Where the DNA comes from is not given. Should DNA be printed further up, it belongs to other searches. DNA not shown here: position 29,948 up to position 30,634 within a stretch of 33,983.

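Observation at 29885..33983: Tandem array of cassettes pairing a small secreted protein with a MacB-like ABC transporter: near-identical flanks around a highly diverged core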

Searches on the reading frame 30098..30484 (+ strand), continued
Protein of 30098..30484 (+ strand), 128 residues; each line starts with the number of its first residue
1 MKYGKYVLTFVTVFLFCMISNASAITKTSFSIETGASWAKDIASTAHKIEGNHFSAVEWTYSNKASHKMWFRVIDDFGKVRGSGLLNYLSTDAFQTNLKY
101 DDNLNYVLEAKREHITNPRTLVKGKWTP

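Call 35: search_protein_families(library=pfam, proteins=[P0037, P0081], max_evalue=0.001)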
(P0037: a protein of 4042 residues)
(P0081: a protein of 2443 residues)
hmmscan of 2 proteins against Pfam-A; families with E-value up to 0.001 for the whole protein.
P0037 (4042 aa): 3 families
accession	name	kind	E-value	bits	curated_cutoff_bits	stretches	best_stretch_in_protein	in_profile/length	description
PF00028.23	Cadherin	-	8.7e-244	789.4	28.8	21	2767-2854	3-90/93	Cadherin domain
PF08817.16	YukD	-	3.6e-06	28.1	27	0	2446-2485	14-53/76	WXG100 protein secretion system (Wss), protein YukD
PF25374.1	Cadherin_FAT4_N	-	5.8e-06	27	35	0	3927-3988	9-60/85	FAT4-like, N-terminal cadherin-like domain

P0081 (2443 aa): 9 families
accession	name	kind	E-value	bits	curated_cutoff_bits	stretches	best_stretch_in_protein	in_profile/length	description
PF00094.30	VWD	-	4.5e-263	862.4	22.9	8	636-792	1-156/156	von Willebrand factor type D domain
PF08742.16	C8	-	2.5e-152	495.8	23.7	7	536-605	1-67/68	C8 domain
PF11210.13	DUF2996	-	1.7e-10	41.8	27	0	653-683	71-101/120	Protein of unknown function (DUF2996)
PF25667.1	ASFV_P17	-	2.3e-09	37.7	27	0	643-672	12-41/117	African swine fever virus minor capsid protein p17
PF06585.17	JHBP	-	2.4e-09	37.2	29.2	0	671-703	55-88/239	Haemolymph juvenile hormone binding protein (JHBP)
PF01826.23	TIL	-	1.2e-08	35.4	24.5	1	201-252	1-55/55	Trypsin Inhibitor like cysteine rich domain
PF09449.16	DUF2020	-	5.4e-08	33.3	25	0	897-935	76-118/144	Domain of unknown function (DUF2020)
PF12714.13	TILa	-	1.5e-06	28.7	27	1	253-306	1-54/55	TILa domain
PF15606.11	Ntox34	-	0.00097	19.7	25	0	863-894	26-60/80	Bacterial toxin 34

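Call 45: search_protein_families(library=ncbifam, proteins=[L001:13091-13906:+, L001:13897-14520:+, L011:4034-4915:+, L011:4902-5537:+, L011:5534-6241:+, L011:6219-6866:+], max_evalue=1)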
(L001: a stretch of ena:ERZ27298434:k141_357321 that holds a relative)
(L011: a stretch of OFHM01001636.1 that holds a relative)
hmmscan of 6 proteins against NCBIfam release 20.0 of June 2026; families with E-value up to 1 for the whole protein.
L001:13091-13906:+ (271 aa): 0 families

L001:13897-14520:+ (207 aa): 1 family
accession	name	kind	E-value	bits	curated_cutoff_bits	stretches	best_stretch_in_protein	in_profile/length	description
NF043039.1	HgcAB_like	equivalog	0.15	11.6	285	1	58-188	141-271/350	HgcAB-like fusion protein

L011:4034-4915:+ (293 aa): 1 family
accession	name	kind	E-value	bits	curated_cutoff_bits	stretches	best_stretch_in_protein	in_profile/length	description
NF006476.0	PRK08878.1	equivalog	0.003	16.9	322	1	83-151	15-77/317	cobalamin biosynthesis family protein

L011:4902-5537:+ (211 aa): 0 families

L011:5534-6241:+ (235 aa): 0 families

L011:6219-6866:+ (215 aa): 179 families (the best 25 are shown)
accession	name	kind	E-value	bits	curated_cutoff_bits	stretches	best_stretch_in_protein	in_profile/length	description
TIGR03740.1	galliderm_ABC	subfamily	9.4e-31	107.2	309.75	1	8-166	2-157/223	lantibiotic protection ABC transporter ATP-binding subunit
NF000355.4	ribo_prot_ABC_F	equivalog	4.1e-24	85.3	380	1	5-213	1-193/499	ribosomal protection-like ABC-F family protein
NF010061.0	PRK13538.1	equivalog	3.9e-23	82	195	1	6-179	5-179/211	cytochrome c biogenesis heme-transporting ATPase CcmA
NF047568.1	PSM_export_PmtC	equivalog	1.2e-22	80.8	375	1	7-197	1-182/290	phenol-soluble modulin export ABC transporter ATP-binding protein PmtC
TIGR01188.1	drrA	subfamily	1.2e-22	80.6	312.45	1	14-205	1-195/302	daunorubicin resistance ABC transporter, ATP-binding protein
TIGR00968.1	3a0106s01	subfamily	7.6e-22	78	342.75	1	7-209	1-206/237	sulfate ABC transporter ATP-binding protein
NF043075.1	MMSYN1_0197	equivalog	8.9e-22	77.5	550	1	6-212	2-211/341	spermidine/putrescine ABC transporter ATP-binding protein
NF006987.0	PRK09452.1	equivalog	1.6e-21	76.4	482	1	6-204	17-218/378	spermidine/putrescine ABC transporter ATP-binding protein PotA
NF040840.2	tungstate_WtpC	equivalog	2.7e-21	76.2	440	1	6-169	1-166/347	tungstate ABC transporter ATP-binding protein WtpC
NF040933.2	ABC_arch_GlcV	equivalog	1.1e-20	73.9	450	1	6-197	2-204/357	glucose ABC transporter ATP-binding protein GlcV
NF007601.2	PRK10247.1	equivalog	3.9e-20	72.2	292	1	7-205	2-202/204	iron efflux ABC transporter ATP-binding subunit FetA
TIGR01189.1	ccmA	equivalog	1.1e-19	70.9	131.6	1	10-194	4-186/198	heme ABC exporter ATP-binding protein CcmA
NF008513.0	PRK11432.1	equivalog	1.1e-19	70.5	496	1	7-198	7-200/351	ferric ABC transporter ATP-binding protein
NF008233.0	PRK11000.1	equivalog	1.3e-19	70.3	568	1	7-205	4-205/369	maltose/maltodextrin ABC transporter ATP-binding protein MalK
NF045998.1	cleave_ABC_plasm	equivalog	2.7e-19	68.9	500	1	7-182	469-651/673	Mbov_0121 family peptidase domain-containing ABC transporter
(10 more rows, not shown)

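Call 66: find_encoding_contigs(protein=P0004, flank=5000, max_places=3)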
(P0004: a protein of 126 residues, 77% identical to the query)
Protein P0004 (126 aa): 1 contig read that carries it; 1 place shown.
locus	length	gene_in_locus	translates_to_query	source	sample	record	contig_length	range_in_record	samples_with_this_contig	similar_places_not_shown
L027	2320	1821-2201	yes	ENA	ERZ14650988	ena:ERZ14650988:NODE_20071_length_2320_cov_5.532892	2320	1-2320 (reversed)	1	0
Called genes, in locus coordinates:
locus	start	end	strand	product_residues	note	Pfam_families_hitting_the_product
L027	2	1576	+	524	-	?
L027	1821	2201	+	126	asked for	-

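Call 67: find_encoding_contigs(protein=P0006, flank=5000, max_places=3)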
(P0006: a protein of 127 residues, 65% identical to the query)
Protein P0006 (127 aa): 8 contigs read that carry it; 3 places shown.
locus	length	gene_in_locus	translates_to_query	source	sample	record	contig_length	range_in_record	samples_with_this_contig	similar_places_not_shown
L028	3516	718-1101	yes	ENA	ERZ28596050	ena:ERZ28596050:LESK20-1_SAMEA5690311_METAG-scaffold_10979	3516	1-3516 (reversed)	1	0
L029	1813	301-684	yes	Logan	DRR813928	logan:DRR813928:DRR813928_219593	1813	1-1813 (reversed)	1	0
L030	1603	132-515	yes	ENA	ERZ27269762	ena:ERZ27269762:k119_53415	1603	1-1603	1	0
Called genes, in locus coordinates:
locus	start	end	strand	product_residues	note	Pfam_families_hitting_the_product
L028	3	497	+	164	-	?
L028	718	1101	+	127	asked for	-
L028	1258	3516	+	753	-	?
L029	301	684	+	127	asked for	-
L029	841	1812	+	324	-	?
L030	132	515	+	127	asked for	-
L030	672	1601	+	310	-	?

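Call 82: search_protein_families(library=phrogs, proteins=[window:30098-30484:+, L001:13091-13906:+, L001:13897-14520:+], max_evalue=0.1)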
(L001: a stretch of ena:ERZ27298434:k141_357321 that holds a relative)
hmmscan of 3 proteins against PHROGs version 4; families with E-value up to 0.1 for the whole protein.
window:30098-30484:+ (128 aa): 1 family
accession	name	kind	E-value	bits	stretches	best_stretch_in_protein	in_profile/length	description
phrog_22995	-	unknown function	0.084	13.8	0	31-76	60-103/158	-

L001:13091-13906:+ (271 aa): 0 families

L001:13897-14520:+ (207 aa): 0 families

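Call 83: search_protein_families(library=padloc, proteins=[window:30098-30484:+, L001:13091-13906:+, L001:13897-14520:+], max_evalue=0.01)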
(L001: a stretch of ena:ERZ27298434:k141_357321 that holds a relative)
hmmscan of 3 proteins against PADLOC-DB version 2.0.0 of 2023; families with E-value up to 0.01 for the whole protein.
window:30098-30484:+ (128 aa): 0 families

L001:13091-13906:+ (271 aa): 0 families

L001:13897-14520:+ (207 aa): 0 families

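Call 84: list_cluster_members(proteins=[P0009, P0010, P0011, P0013, P0017, P0020, P0029, P0045, P0057, P0063])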
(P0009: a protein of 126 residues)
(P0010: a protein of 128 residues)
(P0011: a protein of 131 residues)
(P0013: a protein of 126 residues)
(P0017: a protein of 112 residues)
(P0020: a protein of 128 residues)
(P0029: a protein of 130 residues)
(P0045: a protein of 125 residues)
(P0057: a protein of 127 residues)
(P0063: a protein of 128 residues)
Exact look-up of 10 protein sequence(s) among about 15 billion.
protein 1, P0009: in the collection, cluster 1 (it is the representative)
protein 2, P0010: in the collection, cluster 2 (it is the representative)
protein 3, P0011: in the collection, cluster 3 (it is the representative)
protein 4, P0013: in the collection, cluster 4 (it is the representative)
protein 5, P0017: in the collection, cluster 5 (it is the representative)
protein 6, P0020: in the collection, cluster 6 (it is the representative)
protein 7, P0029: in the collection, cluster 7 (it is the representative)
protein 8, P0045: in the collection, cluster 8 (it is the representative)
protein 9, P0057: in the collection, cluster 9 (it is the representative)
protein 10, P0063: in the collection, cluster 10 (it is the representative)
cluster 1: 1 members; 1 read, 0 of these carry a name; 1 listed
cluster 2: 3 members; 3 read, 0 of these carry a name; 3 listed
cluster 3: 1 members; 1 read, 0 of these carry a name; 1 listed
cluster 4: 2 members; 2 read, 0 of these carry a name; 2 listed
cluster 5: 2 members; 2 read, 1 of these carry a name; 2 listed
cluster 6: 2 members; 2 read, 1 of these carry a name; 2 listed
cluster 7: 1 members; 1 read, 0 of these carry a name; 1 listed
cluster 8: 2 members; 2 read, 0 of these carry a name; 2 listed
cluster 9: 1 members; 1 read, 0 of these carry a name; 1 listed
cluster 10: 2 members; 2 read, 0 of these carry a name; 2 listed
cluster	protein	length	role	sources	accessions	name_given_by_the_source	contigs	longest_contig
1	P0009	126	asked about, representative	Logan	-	-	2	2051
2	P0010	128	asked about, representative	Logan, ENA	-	-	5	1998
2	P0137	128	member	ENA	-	-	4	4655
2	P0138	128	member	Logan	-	-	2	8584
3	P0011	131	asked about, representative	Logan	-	-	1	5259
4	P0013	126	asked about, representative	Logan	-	-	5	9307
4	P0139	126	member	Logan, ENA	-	-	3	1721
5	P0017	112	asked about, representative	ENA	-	-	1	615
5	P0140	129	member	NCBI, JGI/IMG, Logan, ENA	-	hypothetical protein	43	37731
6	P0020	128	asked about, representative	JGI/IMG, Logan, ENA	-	-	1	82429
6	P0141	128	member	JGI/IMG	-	hypothetical protein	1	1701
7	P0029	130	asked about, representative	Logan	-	-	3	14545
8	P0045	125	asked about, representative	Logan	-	-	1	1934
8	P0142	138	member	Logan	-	-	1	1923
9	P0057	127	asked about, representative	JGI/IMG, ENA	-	-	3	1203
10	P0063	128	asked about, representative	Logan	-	-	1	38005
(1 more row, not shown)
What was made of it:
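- All are unnamed or labelled hypothetical (call 84).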

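Call 85: find_encoding_contigs(protein=P0020, flank=8000, max_places=2)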
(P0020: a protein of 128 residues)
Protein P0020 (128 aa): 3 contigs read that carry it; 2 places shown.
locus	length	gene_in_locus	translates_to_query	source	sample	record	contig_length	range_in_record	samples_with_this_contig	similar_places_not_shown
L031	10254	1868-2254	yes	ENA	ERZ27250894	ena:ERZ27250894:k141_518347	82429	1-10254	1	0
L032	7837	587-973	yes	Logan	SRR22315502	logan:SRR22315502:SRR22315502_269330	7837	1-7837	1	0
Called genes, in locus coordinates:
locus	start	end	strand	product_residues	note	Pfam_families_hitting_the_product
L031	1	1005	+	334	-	?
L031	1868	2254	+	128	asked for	-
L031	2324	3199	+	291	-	-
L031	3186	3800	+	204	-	-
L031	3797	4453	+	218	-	-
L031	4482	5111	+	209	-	PF00005:ABC_tran, PF13304:AAA_21 (faint)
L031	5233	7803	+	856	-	PF00005:ABC_tran, PF02463:SMC_N, PF13555:AAA_29 (faint), PF02687:FtsX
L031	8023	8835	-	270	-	-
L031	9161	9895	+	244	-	-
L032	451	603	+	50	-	-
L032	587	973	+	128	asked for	-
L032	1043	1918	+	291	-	-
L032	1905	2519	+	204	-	-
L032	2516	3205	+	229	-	-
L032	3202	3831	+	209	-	PF00005:ABC_tran, PF13304:AAA_21 (faint)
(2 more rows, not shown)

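Call 86: find_encoding_contigs(protein=P0140, flank=8000, max_places=2)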
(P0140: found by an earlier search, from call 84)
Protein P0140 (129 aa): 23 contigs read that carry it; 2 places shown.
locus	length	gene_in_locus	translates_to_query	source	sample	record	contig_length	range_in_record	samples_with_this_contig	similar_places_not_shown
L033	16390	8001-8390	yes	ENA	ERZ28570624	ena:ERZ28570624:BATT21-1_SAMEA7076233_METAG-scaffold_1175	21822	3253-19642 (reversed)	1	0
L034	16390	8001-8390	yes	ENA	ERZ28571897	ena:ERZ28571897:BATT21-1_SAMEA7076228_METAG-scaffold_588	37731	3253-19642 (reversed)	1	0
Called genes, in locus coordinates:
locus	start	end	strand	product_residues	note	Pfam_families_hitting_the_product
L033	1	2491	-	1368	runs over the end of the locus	PF03176:MMPL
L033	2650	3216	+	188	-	PF14278:TetR_C_8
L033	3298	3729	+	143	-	-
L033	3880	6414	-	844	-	PF00005:ABC_tran, PF02463:SMC_N, PF02687:FtsX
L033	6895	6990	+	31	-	-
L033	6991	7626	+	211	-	PF13613:HTH_Tnp_4 (faint), PF01609:DDE_Tnp_1, PF13359:DDE_Tnp_4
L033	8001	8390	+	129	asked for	-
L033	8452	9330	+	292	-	-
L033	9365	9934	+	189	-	-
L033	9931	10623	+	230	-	-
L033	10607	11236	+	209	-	PF00005:ABC_tran, PF13304:AAA_21 (faint)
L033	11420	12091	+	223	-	PF01609:DDE_Tnp_1, PF13612:DDE_Tnp_1_3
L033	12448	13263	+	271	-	-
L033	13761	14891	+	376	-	PF01702:TGT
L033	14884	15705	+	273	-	PF00149:Metallophos, PF12850:Metallophos_2 (weak)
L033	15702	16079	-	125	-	PF12670:DUF3792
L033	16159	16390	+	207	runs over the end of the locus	PF04239:DUF421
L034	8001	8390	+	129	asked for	-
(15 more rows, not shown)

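Call 88: find_homologous_proteins(query=L001:13091-13903:+, max_evalue=0.001)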
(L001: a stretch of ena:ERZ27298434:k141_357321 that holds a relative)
Query L001:13091-13903:+ (271 aa): 7 proteins with E <= 0.001 among 1585 candidates.
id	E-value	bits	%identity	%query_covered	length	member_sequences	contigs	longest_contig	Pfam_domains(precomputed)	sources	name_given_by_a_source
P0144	2.5e-162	557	97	100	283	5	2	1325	-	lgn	-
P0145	2.4e-161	554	97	100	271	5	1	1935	-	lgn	-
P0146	4.5e-142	491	85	100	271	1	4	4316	-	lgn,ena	-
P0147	2.4e-128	446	78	98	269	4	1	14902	-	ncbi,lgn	-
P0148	1.3e-126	440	77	97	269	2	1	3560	-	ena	-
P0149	6.8e-125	434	77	97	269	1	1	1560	-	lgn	-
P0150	2.1e-62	229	46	97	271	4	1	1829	-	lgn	-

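Call 92: fold_search(model_id=the predicted structure, library=viral)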
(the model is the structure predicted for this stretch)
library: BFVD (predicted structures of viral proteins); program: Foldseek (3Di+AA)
matches with E <= 10: 1695; with E <= 0.001: 4
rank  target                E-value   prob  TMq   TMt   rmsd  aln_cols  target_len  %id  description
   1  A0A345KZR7            3.6e-04  1.00  0.51  0.47   5.5       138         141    9  Uncharacterized protein [Microbacterium phage Papafritta]
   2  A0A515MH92            4.0e-04  1.00  0.35  0.28  11.8       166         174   11  Uncharacterized protein [Rhodococcus phage Sleepyhead]
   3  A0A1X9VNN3            4.7e-04  1.00  0.54  0.38  10.4       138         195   12  Uncharacterized protein [Mimivirus AB-566-O17]
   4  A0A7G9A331            5.0e-04  1.00  0.50  0.54   5.1       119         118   11  (no name in the UniProt tables at hand)
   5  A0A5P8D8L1            1.0e-03  1.00  0.54  0.57   4.8       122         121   11  (no name in the UniProt tables at hand)
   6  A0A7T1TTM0            1.0e-03  0.99  0.33  0.25  14.9       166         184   10  Uncharacterized protein [Vibrio phage vB_VpP_DE17]
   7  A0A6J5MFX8            1.2e-03  1.00  0.45  0.44   6.9       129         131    9  Uncharacterized protein [uncultured Caudovirales phage]
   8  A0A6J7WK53            1.2e-03  1.00  0.42  0.29   7.4       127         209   13  Uncharacterized protein [uncultured Caudovirales phage]
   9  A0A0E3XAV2            1.2e-03  0.98  0.34  0.11  15.5       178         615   12  Minor tail protein [Gordonia phage Gmala1]
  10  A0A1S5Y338            1.5e-03  1.00  0.48  0.52   4.4       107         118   11  Uncharacterized protein [uncultured archaeal virus]
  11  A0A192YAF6            1.5e-03  1.00  0.48  0.44   5.5       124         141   13  Fibritin neck whiskers [Morganella phage vB_MmoM_MP1]
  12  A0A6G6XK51            1.5e-03  1.00  0.45  0.26   7.0       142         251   10  Uncharacterized protein [Gordonia phage Skog]
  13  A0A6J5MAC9            1.5e-03  1.00  0.40  0.09   7.9       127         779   13  Uncharacterized protein [uncultured Caudovirales phage]
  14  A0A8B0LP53            1.6e-03  1.00  0.49  0.55   5.1       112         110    9  Uncharacterized protein [uncultured archaeal virus]
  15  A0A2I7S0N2            1.6e-03  0.99  0.36  0.28  14.3       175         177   14  (no name in the UniProt tables at hand)
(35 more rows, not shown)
